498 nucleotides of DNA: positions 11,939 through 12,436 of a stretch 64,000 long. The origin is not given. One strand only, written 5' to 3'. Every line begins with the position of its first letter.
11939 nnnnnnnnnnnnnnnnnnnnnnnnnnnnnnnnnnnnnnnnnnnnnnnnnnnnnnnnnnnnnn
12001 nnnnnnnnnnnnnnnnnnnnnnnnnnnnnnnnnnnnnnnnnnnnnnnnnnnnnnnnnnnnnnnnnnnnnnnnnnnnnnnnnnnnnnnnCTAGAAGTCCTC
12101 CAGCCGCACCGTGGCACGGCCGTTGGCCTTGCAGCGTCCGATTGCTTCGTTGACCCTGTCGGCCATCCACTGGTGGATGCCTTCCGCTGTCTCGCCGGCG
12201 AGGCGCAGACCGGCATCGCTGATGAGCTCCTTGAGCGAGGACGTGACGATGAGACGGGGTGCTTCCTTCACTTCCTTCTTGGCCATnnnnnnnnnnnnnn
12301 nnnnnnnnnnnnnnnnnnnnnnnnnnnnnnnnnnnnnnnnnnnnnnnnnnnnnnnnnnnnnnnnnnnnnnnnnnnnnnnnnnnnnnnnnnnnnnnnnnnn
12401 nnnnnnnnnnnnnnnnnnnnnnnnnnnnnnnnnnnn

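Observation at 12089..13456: Possible phage chromatin pair: a 65-aa histone-fold protein next to an H1/Hc1-like Lys/Ala-repeat protein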

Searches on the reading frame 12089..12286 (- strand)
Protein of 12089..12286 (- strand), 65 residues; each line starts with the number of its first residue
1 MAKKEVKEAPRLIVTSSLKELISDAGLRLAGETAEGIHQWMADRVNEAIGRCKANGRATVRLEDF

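Call 3: search_protein_families(library=pfam, proteins=[window:12092-12286:-], max_evalue=1)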
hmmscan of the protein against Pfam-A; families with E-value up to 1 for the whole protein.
seq(65 aa): 0 families

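Call 4: search_protein_families(library=phrogs, proteins=[window:12092-12286:-], max_evalue=1)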
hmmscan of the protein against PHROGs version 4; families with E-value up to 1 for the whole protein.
seq(65 aa): 0 families

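Call 6: search_solved_structures(query=window:12092-12286:-, max_evalue=10, show_alignments=3)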
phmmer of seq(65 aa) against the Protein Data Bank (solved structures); distinct sequences matched with E-value up to 10: 7.
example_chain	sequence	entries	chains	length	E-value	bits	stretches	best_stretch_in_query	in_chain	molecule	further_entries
9qt0_A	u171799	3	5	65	2.4e-05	27.5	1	8-65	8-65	DUF1931 domain-containing protein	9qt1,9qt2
8cmp_A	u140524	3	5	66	0.04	17.4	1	10-64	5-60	CBFD_NFYB_HMF domain-containing protein | Transcription factor CBF/NF-Y/archaeal histone domain-containing protein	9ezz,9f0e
8fvx_A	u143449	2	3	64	0.042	17.3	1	11-64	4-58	CBFD_NFYB_HMF domain-containing protein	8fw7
3exq_A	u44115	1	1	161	0.22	15.1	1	13-50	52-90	NUDIX family hydrolase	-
9f2c_A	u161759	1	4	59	0.96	13.1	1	11-60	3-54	hypothetical protein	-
4pd3_A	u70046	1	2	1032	1.1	12.9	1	18-62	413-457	Nonmuscle myosin heavy chain B, Alpha-actinin A Chimera Protein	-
3ign_A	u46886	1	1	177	1.6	12.4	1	24-60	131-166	Diguanylate cyclase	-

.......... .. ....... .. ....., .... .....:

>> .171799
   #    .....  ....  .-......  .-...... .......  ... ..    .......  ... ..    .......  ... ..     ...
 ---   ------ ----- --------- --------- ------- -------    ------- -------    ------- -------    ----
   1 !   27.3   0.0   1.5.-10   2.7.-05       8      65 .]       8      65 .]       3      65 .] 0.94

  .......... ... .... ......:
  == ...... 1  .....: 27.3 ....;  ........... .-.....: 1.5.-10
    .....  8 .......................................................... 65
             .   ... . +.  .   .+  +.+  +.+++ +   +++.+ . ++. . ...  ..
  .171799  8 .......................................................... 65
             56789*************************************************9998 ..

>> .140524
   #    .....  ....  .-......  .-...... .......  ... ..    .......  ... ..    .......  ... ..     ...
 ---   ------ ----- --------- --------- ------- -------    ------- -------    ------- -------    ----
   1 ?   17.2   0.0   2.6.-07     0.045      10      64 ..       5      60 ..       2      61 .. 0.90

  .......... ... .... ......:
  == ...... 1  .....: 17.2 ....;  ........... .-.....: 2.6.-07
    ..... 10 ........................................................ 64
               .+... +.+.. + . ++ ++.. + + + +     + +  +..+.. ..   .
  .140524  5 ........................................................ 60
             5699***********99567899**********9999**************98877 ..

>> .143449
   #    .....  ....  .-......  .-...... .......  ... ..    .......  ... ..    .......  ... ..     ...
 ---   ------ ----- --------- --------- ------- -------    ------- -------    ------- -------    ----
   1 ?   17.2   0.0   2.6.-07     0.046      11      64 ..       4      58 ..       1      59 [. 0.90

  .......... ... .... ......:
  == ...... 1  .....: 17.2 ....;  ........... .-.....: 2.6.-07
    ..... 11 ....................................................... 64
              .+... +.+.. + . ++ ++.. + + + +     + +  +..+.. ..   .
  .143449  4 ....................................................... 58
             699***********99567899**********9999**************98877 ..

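Call 16: find_homologous_proteins(query=window:12092-12286:-, max_evalue=0.001)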
Query seq(65 aa) (65 aa): 3 proteins with E <= 0.001 among 3 candidates.
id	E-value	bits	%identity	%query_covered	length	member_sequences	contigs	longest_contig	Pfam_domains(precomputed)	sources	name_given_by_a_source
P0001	7.9e-31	122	100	92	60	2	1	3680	-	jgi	-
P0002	3.3e-19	85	68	100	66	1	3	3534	-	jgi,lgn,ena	-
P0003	2.5e-18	82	68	100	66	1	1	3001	-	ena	-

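Call 19: find_encoding_contigs(protein=P0002, flank=5000)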
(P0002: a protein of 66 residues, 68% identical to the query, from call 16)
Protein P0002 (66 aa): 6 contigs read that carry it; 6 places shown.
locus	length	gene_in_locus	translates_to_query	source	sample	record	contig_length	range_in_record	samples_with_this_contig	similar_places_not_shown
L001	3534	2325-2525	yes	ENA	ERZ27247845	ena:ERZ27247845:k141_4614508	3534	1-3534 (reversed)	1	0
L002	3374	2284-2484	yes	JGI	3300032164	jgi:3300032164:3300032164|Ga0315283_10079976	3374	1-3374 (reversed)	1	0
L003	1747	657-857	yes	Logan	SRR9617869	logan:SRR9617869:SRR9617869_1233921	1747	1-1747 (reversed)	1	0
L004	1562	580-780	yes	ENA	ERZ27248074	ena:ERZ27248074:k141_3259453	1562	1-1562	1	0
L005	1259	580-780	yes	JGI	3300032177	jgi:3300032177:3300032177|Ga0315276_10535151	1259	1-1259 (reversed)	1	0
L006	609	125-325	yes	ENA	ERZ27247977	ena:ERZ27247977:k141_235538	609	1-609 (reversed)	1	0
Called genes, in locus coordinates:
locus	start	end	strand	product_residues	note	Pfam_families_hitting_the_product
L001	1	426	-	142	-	?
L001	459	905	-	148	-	-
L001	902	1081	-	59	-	-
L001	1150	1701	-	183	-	-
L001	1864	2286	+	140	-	-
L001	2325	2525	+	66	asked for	-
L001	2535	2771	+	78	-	-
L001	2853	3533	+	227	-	?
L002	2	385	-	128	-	?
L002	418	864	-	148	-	-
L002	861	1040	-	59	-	-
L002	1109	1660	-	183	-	-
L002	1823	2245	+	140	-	-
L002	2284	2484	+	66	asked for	-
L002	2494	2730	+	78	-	-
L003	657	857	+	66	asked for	-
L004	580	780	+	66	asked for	-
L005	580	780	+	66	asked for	-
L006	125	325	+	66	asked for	-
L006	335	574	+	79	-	-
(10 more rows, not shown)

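Call 20: find_encoding_contigs(protein=P0003, flank=5000)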
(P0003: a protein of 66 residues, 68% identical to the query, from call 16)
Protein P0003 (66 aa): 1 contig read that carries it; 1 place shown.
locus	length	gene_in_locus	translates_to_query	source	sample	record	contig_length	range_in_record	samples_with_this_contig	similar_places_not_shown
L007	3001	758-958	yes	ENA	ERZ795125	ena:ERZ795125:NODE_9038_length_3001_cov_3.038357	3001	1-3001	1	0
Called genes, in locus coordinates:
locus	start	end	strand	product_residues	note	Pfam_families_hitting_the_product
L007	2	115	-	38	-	?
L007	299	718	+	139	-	-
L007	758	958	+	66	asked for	-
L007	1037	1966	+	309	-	PF02195:ParB_N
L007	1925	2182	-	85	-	-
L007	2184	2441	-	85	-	PF01381:HTH_3, PF13560:HTH_31 (weak)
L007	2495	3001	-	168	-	?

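Call 34: search_protein_representatives(alignment_id=A1)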
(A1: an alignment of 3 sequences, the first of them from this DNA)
Query: 3 sequences, 66 profile positions. Proteins with E-value up to 0.001 (for the whole library): 214; up to 1e-10: 13; up to 1e-30: 1. The best 150 are listed.
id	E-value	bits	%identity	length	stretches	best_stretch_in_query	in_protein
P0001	4.2e-33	129.1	-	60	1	6-66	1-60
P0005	3.1e-22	94.2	-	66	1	1-66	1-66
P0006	1.8e-17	79.0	-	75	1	4-66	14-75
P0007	9.1e-15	70.3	-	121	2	5-65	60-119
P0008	4.2e-13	65.0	-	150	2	7-61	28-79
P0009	4.2e-13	65.0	-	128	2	9-66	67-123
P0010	7.6e-13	64.2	-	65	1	1-66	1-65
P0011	2.2e-12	62.7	-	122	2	11-66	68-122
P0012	5.8e-12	61.3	-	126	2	11-66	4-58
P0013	6.5e-12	61.2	-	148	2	12-66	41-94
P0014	2.4e-11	59.4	-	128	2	11-66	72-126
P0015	3.9e-11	58.7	-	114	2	15-65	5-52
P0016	5.7e-11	58.2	-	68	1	4-66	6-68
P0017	1.6e-10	56.7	-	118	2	5-66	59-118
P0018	1.8e-10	56.6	-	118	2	13-65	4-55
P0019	2.3e-10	56.2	-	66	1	1-66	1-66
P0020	2.6e-10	56.1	-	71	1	5-66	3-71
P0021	2.6e-10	56.1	-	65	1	1-66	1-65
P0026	8.6e-10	54.4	-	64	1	2-66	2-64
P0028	1.9e-09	53.3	-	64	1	1-66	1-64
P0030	4.5e-09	52.1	-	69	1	9-66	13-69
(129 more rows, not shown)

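Call 38: search_solved_structures(query=A2, max_evalue=0.01, show_alignments=2)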
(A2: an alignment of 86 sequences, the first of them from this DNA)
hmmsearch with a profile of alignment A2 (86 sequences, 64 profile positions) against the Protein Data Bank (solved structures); distinct sequences matched with E-value up to 0.01: 16.
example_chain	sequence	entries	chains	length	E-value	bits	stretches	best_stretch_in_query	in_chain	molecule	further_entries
9qt0_A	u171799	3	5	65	1.8e-21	79.3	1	1-64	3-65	DUF1931 domain-containing protein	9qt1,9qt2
9f2c_A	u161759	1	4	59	2.4e-16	62.8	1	10-61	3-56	hypothetical protein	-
8cmp_A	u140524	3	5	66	2.4e-14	56.4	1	8-64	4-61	CBFD_NFYB_HMF domain-containing protein | Transcription factor CBF/NF-Y/archaeal histone domain-containing protein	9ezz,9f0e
8fvx_A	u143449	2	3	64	3e-14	56.1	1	8-64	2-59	CBFD_NFYB_HMF domain-containing protein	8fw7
8bdk_A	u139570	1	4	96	0.0002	24.7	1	14-64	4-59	DNA-binding protein HmvA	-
9qv5_A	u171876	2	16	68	0.0016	21.8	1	14-64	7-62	Archaeal histone A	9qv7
9qv6_A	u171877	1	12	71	0.0017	21.7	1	14-64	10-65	Archaeal histone A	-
5g49_A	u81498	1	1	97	0.0026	21.1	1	26-64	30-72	NUCLEAR TRANSCRIPTION FACTOR Y SUBUNIT B-6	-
7ah8_A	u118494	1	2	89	0.0043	20.4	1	36-64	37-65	Nuclear transcription factor Y subunit beta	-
1n1j_A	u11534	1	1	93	0.0047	20.3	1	36-64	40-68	NF-YB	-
4awl_B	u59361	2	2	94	0.0047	20.3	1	36-64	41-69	NUCLEAR TRANSCRIPTION FACTOR Y SUBUNIT BETA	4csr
1b67_A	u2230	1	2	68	0.0049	20.2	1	21-64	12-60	PROTEIN (HISTONE HMFA)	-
6qmp_B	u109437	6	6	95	0.0049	20.2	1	36-64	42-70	Nuclear transcription factor Y subunit beta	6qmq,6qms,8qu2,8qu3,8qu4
9r4d_B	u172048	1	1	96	0.0051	20.2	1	36-64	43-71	Nuclear transcription factor Y subunit beta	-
1hta_A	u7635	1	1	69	0.0051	20.2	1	21-64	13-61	HISTONE HMFA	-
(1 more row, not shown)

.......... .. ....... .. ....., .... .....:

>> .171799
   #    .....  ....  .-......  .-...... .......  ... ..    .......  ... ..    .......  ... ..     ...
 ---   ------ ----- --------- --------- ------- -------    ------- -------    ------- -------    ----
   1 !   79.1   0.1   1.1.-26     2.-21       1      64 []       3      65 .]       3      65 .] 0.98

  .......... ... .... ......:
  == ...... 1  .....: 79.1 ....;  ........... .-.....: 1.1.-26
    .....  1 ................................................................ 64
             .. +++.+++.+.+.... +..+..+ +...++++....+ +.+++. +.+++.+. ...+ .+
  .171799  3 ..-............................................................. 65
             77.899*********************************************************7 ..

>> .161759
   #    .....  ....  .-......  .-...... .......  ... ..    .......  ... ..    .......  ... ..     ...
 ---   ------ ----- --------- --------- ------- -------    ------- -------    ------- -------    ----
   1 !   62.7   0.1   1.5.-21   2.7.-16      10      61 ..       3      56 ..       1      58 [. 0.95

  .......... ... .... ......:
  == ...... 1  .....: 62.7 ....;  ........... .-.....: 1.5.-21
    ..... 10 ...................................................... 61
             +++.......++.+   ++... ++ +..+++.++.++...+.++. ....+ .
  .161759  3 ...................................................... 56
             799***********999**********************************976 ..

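Call 39: search_protein_families(library=pfam, alignment_id=A2, max_evalue=0.01)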
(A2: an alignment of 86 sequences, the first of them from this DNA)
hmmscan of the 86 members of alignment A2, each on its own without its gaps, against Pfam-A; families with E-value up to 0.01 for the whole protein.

A. member 1, seq(65 aa): 0 families

B. families by the number of members that match (of 86 scanned): 5 families
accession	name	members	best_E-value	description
PF00808.29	CBFD_NFYB_HMF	15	3.1e-06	Histone-like transcription factor (CBF/NF-Y) and archaeal histone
PF09123.17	DUF1931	8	0.0003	Domain of unknown function (DUF1931)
PF00125.30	Histone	5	7e-05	Core histone H2A/H2B/H3/H4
PF19121.6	DUF5805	1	0.00099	Family of unknown function (DUF5805)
PF20436.4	LonB_AAA-LID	1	0.0032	Archaeal LonB, AAA+ ATPase LID domain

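Call 40: find_homologous_proteins(query=A2, max_evalue=0.00001)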
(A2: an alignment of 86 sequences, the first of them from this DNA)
Query A2 (86 sequences) (65 aa, profile of the alignment): 1888 proteins with E <= 0.00001 among 2675 candidates; the best 120 are listed.
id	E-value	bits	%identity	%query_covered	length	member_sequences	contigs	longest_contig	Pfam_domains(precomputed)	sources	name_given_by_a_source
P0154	3.3e-39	151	31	91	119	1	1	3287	-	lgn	-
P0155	1.8e-38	148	40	82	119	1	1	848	PF00808.30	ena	-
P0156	2.9e-36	141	42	83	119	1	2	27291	-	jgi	-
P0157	2.3e-35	138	40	82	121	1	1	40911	-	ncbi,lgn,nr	ncbi:MAG: hypothetical protein Q8O95_03965 [bacterium]|nr:hypothetical protein [bacterium]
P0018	2.3e-35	138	36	82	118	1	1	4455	-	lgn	-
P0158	3.1e-35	138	45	88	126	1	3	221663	-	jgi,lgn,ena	-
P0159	6.0e-35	137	36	82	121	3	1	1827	-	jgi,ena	-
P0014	9.2e-35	136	30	89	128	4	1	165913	-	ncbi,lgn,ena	-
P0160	5.5e-33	131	45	83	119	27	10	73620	-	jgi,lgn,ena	-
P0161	1.1e-32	130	34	94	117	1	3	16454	PF00125.31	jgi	jgi:histone H3/H4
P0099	1.6e-31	126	36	82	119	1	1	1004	-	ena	-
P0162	1.0e-30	123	32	89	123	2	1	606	-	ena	-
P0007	3.0e-30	122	43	82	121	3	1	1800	PF09123.18,PF00808.30,PF00125.31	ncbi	-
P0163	2.2e-29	119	-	-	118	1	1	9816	-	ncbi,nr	ncbi:hypothetical protein GF327_01380 [Candidatus Woesearchaeota archaeon]|nr:hypothetical protein [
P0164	2.2e-29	119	30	94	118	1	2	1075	-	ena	-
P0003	6.7e-20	89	68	100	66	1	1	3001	-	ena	-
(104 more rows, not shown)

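Call 43: find_related_loci(query=A1, collection=viral_contigs, flank=6000)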
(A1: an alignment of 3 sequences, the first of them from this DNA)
Query A1 (65 aa) in viral_contigs; peptide patterns used: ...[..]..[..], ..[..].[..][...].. (x = any residue, [..] = any of these).
208 stretches matched a pattern, but none encodes a relative of the query by tblastn (E <= 1e-3).

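Call 44: find_related_loci(query=A3, collection=viral_contigs, flank=6000)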
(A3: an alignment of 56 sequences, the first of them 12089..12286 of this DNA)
Query A3 (65 aa) in viral_contigs; peptide patterns used: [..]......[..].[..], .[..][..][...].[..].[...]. (x = any residue, [..] = any of these).
81 stretches matched a pattern; 7 encode a relative of the query (tblastn E <= 1e-3); 7 distinct loci.
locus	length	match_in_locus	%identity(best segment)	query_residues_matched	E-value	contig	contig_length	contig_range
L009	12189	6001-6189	38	2-64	3e-10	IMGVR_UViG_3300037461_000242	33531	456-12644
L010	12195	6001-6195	42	1-65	3e-10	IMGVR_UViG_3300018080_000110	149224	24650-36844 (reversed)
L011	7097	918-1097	30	5-64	2e-7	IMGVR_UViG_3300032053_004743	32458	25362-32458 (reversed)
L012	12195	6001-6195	35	3-64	4e-7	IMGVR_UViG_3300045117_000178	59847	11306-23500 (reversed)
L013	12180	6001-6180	37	4-65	4e-7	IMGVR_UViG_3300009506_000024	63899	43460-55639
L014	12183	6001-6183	28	4-64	3e-5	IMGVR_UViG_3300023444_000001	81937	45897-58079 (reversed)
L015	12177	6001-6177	22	8-65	9e-5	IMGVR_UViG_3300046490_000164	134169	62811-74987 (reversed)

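Call 45: predict_structure(alignment_id=A3)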
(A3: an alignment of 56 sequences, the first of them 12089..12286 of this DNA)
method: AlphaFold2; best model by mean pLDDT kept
length: 65 residues; sequences in the alignment: 56
mean_pLDDT: 89.5   pTM: 0.67
mean pLDDT of the five models: 89.5, 88.0, 86.7, 86.3, 85.3
residues with pLDDT >= 90: 52; 70-90: 5; 50-70: 6; < 50: 2
segments of 3 or more residues with pLDDT < 50: none
pLDDT, mean of each block of 10 residues (from residue 1): 60 92 97 93 96 96 95
secondary structure, 60 per line:
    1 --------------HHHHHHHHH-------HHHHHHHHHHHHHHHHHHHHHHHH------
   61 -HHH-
elements in order: H15-23 H31-54

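Call 49: fold_search(model_id=the predicted structure, library=pdb)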
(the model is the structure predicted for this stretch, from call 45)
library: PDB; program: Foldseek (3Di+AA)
matches with E <= 10: 921; with E <= 0.001: 2
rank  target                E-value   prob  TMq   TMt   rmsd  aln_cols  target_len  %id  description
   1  9qt0_A                6.4e-04  1.00  0.77  0.88   1.3        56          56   32  DNA-binding bacterial histone HLp from Leptospira perolatii (released 2025-12-24)
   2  9qt1_A                7.9e-04  1.00  0.78  0.88   1.2        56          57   32  Bacterial histone HLp from Leptospira perolatii bound to DNA (released 2025-12-24)
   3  8fvx                  4.1e-03  1.00  0.80  0.83   1.3        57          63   32  Histone from Bdellovibrio bacteriovorus (released 2023-08-30)
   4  9ezz_B                5.1e-03  1.00  0.78  0.82   1.0        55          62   31  Bacterial histone protein HBb from Bdellovibrio bacteriovorus bound to DNA (released 2024-06-26)
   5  9f0e_A                5.8e-03  1.00  0.80  0.87   1.0        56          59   30  Bacterial histone protein HBb from Bdellovibrio bacteriovorus bound to DNA (released 2024-06-26)
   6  9f2c_A                6.7e-03  1.00  0.78  0.86   1.6        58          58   26  Archaeal histone protein HTkC from Thermococcus kodakarensis (released 2024-10-02)
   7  9ezz_A                7.7e-03  1.00  0.79  0.84   1.1        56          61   30  Bacterial histone protein HBb from Bdellovibrio bacteriovorus bound to DNA (released 2024-06-26)
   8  9f2c_B                1.5e-02  1.00  0.75  0.85   1.6        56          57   27  Archaeal histone protein HTkC from Thermococcus kodakarensis (released 2024-10-02)
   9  8cmp                  2.7e-02  1.00  0.78  0.87   0.9        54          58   31  DNA-binding bacterial histone protein HBB from Bdellovibrio bacteriovorus (released 2024-03-06)
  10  7cvo_B                7.0e-02  0.98  0.55  0.43   3.1        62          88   14  crystal structure of Arabidopsis CO CCT domain in complex with NF-YB3/YC4 and FT CORE2 DNA (released 2021-06-16)
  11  9rif_H                7.5e-02  0.94  0.54  0.39   4.9        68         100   15  The histone fold domain heterodimer of oocyst rupture proteins 1 and 2 from Plasmodium berghei (released 2026-01-21)
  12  6r0n_A                9.9e-02  0.94  0.54  0.42   3.5        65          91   15  Histone fold domain of AtNF-YB2/NF-YC3 in I2 (released 2020-09-30)
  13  8oo7_N                1.1e-01  0.99  0.55  0.49   3.2        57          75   19  CryoEM Structure INO80core Hexasome complex composite model state1 (released 2023-07-26)
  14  9can_B                1.1e-01  0.97  0.54  0.48   3.4        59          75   19  S.c INO80 in complex with Xenopus 0/40 nucleosome (released 2025-07-16)
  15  7edx_L                1.1e-01  0.97  0.55  0.49   3.0        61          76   16  p53-bound TFIID-based core PIC on HDM2 promoter (released 2021-05-05)
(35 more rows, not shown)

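Call 74: find_related_loci(query=A1, collection=genome_contigs, flank=4000)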
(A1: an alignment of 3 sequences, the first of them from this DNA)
Query A1 (65 aa) in genome_contigs; peptide patterns used: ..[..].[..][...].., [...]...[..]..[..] (x = any residue, [..] = any of these).
600 stretches matched a pattern (row limit reached: there are more); 3 encode a relative of the query (tblastn E <= 1e-3); 3 distinct loci.
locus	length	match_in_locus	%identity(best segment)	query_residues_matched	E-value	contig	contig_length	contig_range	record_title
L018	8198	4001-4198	37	1-65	5e-8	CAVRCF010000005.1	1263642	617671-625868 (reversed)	MAG: Halobacteriovoraceae bacterium isolate MFD03250.bin.2.23 genome assembly, contig: contig_8936, whole genome shotgun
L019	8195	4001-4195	36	1-64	1e-7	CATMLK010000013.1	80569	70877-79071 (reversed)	MAG: uncultured Bacteriovoracaceae bacterium isolate SRR3960577_bin.13_MetaWRAP_v1.3_MAG genome assembly, contig: ERZ651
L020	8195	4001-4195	36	1-64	5e-7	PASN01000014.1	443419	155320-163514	MAG: Halobacteriovoraceae bacterium isolate SAT180 MHASMcontig_803930, whole genome shotgun sequence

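Call 88: search_protein_families(library=padloc, proteins=[window:12089-12286:-], max_evalue=0.1)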
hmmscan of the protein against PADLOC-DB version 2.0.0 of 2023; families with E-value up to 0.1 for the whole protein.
window:12089-12286:- (65 aa): 0 families

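Call 90: search_dna_similar(query=window:12092-12286:-, collection=phages, mode=protein, max_evalue=0.01, max_rows=30)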
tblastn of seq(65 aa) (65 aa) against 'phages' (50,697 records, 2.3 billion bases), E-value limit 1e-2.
No match.
